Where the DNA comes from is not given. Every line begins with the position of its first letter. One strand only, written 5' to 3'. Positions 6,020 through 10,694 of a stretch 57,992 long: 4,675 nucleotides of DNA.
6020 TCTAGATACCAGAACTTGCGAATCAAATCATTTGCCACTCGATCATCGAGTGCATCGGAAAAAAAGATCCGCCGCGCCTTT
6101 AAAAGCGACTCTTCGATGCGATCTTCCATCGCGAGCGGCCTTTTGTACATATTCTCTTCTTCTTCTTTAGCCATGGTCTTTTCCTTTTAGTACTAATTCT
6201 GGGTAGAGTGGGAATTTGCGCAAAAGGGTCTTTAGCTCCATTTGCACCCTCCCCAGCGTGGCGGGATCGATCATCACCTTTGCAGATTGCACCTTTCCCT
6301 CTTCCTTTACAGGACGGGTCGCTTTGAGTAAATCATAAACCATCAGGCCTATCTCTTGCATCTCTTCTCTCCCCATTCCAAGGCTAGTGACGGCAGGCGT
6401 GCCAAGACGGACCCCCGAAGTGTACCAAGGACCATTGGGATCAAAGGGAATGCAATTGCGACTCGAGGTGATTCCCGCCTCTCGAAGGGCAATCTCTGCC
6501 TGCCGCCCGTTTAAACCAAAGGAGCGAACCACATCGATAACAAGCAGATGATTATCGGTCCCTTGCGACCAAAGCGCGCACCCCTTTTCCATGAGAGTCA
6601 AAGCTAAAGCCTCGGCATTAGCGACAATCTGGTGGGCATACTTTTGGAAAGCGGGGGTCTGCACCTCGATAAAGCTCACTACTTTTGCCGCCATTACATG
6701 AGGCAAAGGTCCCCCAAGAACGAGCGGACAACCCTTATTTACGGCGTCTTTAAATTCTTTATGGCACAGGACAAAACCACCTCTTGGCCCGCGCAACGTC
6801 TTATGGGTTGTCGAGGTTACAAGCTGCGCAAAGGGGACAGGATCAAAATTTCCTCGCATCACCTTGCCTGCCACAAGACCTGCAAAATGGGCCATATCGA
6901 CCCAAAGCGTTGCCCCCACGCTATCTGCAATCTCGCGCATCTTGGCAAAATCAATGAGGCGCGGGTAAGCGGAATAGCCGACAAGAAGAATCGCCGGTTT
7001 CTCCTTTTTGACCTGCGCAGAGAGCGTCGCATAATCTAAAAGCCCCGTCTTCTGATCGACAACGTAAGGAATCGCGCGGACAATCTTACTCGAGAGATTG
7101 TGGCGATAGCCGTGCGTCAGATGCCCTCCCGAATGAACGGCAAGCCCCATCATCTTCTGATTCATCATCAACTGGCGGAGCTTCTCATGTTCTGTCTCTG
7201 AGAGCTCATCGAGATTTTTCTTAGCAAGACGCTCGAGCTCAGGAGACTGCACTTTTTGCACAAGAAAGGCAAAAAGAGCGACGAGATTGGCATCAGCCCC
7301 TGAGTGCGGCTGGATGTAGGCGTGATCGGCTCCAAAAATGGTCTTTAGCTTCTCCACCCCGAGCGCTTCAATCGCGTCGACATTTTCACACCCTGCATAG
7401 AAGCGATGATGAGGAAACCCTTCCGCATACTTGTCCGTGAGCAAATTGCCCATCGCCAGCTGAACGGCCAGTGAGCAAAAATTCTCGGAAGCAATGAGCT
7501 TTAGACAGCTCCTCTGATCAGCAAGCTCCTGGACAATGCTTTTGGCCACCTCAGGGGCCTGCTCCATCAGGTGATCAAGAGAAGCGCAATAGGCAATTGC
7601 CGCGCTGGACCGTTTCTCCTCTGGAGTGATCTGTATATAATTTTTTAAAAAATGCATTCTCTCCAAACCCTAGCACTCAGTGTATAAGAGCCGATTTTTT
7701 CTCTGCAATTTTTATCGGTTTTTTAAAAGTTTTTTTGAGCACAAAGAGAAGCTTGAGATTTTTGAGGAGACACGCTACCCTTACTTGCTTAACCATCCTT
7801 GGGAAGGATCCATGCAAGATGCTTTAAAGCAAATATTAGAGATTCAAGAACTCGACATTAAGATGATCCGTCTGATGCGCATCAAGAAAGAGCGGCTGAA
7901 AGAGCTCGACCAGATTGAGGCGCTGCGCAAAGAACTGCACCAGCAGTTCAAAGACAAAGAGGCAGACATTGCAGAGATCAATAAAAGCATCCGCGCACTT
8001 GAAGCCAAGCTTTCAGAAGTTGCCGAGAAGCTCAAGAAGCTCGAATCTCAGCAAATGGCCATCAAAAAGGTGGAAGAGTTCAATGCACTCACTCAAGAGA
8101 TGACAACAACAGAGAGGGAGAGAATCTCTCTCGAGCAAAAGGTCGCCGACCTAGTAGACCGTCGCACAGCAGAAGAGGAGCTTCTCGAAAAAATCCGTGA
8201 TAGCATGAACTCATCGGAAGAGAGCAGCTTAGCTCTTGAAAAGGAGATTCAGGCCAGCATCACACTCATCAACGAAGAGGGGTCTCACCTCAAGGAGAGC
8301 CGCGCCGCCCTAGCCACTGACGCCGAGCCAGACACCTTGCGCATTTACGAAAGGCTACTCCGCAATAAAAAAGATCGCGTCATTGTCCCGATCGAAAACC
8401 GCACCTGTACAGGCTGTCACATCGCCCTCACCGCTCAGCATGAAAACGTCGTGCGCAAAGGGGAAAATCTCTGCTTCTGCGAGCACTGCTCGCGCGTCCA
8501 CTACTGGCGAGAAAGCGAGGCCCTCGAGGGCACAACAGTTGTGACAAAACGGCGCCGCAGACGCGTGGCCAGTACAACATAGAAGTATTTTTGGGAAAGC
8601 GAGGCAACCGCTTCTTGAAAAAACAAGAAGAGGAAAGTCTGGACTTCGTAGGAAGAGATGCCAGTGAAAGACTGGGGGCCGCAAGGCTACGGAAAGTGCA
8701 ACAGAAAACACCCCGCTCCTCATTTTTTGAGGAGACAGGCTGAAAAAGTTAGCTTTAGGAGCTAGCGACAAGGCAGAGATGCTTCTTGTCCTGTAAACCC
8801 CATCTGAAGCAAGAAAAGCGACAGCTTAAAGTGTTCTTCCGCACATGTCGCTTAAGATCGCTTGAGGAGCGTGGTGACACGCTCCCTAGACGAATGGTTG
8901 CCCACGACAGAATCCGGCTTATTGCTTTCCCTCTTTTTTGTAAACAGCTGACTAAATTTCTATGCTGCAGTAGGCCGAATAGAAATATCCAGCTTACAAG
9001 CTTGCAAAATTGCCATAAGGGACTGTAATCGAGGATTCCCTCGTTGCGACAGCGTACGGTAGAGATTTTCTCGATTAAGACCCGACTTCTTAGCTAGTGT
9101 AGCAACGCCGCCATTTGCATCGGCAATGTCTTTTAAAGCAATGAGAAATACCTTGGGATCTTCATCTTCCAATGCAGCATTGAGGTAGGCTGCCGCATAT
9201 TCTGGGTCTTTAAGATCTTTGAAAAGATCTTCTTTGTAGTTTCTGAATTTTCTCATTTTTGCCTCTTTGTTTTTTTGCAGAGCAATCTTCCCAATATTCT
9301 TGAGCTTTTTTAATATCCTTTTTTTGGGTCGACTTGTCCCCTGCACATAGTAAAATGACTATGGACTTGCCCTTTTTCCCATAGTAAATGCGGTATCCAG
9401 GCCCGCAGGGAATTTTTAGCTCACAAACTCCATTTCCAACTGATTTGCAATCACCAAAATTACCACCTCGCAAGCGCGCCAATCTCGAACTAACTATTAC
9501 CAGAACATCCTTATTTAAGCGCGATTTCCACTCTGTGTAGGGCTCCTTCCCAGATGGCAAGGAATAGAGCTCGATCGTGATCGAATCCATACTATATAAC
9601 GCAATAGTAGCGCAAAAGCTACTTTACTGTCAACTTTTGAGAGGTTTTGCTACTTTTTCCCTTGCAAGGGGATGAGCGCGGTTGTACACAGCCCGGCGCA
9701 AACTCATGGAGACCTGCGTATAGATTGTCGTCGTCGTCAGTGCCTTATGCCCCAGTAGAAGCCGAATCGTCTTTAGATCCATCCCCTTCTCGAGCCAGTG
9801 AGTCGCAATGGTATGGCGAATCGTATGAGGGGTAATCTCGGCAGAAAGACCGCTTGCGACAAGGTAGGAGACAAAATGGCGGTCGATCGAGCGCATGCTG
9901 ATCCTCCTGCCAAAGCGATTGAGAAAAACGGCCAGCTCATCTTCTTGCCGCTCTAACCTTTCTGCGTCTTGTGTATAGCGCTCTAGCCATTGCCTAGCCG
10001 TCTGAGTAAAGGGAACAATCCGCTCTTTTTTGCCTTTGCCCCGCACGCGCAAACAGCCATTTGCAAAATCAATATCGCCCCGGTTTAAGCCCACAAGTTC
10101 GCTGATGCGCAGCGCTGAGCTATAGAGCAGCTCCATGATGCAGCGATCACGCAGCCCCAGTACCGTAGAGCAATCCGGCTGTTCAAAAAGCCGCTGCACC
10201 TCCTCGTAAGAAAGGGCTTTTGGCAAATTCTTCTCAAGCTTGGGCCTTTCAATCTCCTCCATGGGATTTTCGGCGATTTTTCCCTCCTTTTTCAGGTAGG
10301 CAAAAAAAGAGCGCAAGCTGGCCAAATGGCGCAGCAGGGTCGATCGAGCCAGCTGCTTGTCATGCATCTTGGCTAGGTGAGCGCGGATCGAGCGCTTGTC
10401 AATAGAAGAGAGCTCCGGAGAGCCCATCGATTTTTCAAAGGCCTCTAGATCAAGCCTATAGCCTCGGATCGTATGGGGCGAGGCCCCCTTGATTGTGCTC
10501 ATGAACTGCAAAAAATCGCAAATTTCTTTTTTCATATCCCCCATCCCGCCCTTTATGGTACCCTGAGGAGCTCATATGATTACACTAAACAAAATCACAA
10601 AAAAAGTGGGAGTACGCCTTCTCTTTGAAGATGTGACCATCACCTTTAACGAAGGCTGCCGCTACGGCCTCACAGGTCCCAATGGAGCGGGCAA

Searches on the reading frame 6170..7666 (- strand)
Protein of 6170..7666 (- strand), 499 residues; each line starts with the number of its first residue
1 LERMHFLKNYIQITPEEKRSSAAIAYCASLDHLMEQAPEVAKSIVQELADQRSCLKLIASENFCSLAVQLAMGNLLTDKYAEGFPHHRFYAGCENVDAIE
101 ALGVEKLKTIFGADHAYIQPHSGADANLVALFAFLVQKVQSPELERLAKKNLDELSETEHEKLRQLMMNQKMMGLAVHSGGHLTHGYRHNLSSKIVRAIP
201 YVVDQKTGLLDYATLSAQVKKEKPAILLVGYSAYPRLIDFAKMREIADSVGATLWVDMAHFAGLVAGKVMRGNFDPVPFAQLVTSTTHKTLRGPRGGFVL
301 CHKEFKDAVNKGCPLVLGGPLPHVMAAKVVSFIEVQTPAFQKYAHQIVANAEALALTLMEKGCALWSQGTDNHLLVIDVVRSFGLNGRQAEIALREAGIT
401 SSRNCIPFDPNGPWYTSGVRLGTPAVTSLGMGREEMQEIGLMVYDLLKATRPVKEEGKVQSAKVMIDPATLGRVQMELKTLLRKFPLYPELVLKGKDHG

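Call 80: search_protein_families(library=pfam, proteins=[window:6170-7666:-], max_evalue=0.00001)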
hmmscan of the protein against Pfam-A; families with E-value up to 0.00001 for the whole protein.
window:6170-7666:- (499 aa): 1 family
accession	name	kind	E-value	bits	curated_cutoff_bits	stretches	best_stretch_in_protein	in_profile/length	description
PF00464.25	SHMT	-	2.2e-112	376.1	27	2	168-442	109-398/399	Serine hydroxymethyltransferase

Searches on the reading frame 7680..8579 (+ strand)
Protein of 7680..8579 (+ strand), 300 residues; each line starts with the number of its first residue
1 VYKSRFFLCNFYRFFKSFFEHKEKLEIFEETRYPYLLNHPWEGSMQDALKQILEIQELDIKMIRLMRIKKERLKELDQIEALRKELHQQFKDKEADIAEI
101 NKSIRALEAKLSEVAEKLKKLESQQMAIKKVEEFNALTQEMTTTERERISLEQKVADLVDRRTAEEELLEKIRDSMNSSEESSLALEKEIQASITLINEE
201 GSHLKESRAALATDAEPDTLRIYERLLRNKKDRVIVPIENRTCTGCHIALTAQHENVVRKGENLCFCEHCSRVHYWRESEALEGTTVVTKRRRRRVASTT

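Call 80: search_protein_families(library=pfam, proteins=[window:7680-8579:+], max_evalue=0.00001)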
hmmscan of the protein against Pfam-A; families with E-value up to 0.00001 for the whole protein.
window:7680-8579:+ (300 aa): 2 families
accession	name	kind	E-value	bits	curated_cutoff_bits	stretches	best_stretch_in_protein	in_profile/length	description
PF02591.20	Zn_ribbon_9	-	5e-07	30.2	29.1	1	242-272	1-31/33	C4-type zinc ribbon domain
PF24481.2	CT398_CC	-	7.3e-07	29.6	27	1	56-229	2-178/180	CT398-like coiled coil hairpin domain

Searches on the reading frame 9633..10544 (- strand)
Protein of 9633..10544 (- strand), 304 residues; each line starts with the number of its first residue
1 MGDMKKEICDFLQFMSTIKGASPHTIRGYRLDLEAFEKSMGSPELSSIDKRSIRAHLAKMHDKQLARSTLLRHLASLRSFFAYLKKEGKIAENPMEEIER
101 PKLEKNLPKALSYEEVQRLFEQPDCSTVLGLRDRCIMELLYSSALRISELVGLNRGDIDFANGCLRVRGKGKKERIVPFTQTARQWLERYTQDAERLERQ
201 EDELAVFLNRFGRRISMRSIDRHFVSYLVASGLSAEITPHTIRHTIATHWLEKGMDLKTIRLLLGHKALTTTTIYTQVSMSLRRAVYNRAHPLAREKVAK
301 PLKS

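Call 80: search_protein_families(library=pfam, proteins=[window:9633-10544:-], max_evalue=0.00001)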
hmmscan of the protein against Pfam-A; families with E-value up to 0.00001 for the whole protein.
window:9633-10544:- (304 aa): 4 families
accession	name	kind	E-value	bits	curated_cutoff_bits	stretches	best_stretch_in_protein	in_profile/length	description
PF00589.27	Phage_integrase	-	5.8e-44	150.3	27.1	1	111-280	3-170/172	Phage integrase family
PF02899.23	Phage_int_SAM_1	-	4.8e-18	65.7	22.3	1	10-88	3-83/83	Phage integrase, N-terminal SAM-like domain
PF24624.1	Int_N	-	5e-07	30.8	27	0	9-100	6-98/100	Phage integrase, N-terminal domain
PF13495.12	Phage_int_SAM_4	-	7.7e-06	26.7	27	0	11-86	5-80/85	Phage integrase, N-terminal SAM-like domain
